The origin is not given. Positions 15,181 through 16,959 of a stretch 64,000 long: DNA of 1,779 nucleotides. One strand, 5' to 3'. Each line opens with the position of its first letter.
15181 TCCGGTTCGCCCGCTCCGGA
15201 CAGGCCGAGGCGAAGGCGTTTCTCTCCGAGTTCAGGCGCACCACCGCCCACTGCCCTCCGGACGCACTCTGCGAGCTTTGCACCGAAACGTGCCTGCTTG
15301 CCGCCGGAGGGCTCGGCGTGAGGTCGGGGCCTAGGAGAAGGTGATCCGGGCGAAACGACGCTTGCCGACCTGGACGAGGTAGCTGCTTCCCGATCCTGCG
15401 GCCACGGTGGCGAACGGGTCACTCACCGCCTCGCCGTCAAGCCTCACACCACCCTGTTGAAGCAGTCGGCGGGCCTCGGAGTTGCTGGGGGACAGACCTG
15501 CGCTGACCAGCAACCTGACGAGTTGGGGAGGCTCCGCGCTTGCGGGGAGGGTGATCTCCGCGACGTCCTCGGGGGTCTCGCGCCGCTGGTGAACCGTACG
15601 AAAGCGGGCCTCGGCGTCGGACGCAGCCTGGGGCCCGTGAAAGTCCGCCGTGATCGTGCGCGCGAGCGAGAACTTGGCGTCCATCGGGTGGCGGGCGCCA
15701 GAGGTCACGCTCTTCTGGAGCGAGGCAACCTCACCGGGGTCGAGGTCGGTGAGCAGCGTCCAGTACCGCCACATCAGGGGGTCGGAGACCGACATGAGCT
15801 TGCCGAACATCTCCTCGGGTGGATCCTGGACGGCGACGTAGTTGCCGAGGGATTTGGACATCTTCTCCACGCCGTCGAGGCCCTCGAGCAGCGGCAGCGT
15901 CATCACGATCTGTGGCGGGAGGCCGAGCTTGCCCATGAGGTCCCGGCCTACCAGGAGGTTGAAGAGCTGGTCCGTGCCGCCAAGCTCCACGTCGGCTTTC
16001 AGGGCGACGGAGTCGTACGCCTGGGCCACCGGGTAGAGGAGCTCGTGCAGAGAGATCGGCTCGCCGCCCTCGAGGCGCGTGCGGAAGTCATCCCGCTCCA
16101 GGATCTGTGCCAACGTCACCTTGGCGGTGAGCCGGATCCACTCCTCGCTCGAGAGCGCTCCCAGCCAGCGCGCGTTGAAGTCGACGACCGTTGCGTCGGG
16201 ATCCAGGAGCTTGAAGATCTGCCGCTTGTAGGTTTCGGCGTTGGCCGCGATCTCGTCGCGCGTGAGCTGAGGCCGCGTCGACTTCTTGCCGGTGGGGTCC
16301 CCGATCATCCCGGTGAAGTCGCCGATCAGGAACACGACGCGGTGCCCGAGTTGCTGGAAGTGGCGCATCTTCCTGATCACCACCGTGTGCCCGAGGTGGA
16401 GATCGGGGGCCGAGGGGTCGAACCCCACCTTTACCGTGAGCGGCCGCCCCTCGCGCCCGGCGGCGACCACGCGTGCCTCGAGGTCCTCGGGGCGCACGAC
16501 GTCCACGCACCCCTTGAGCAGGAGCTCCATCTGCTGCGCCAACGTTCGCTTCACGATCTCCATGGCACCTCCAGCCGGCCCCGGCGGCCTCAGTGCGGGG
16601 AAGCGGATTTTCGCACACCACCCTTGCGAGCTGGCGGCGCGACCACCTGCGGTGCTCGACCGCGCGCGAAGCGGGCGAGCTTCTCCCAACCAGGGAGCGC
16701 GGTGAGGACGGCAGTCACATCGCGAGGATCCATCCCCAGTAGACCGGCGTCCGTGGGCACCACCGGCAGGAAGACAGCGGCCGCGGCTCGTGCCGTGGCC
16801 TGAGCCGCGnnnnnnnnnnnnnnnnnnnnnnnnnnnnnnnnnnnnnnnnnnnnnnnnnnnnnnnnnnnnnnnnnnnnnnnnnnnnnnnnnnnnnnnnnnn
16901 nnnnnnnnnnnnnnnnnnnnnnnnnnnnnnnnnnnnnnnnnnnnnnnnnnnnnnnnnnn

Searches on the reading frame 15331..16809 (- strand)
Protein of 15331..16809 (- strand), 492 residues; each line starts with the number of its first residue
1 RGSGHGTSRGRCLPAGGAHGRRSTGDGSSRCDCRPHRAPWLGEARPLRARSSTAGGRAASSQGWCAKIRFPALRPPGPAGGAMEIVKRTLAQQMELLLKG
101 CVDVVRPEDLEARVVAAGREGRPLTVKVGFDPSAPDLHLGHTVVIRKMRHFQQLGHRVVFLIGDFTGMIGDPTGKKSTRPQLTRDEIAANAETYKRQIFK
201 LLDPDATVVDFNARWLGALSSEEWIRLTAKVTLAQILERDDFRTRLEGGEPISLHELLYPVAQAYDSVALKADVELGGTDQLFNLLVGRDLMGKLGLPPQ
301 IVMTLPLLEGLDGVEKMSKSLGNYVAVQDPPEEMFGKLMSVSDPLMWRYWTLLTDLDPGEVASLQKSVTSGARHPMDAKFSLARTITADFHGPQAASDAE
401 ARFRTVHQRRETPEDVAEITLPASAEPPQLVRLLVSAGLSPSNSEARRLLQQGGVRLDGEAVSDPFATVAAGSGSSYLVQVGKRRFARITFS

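Call 41: search_protein_families(library=pfam, proteins=[window:15331-16809:-], max_evalue=0.0001)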
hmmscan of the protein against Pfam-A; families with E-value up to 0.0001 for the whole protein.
window:15331-16809:- (492 aa): 4 families
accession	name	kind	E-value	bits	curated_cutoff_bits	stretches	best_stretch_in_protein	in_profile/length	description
PF00579.31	tRNA-synt_1b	-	2.2e-74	250.9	21.1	1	121-407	3-291/292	tRNA synthetases class I (W and Y)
PF22421.1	SYY_C-terminal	-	5e-07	30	27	1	415-486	8-80/83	Tyrosine--tRNA ligase SYY-like C-terminal domain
PF01479.30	S4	-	7.4e-07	29.3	22.8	1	430-465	3-38/48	S4 domain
PF16714.10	TyrRSs_C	-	5.6e-05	23.3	30.6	0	417-459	9-52/120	Tyrosyl-tRNA synthetase C-terminal domain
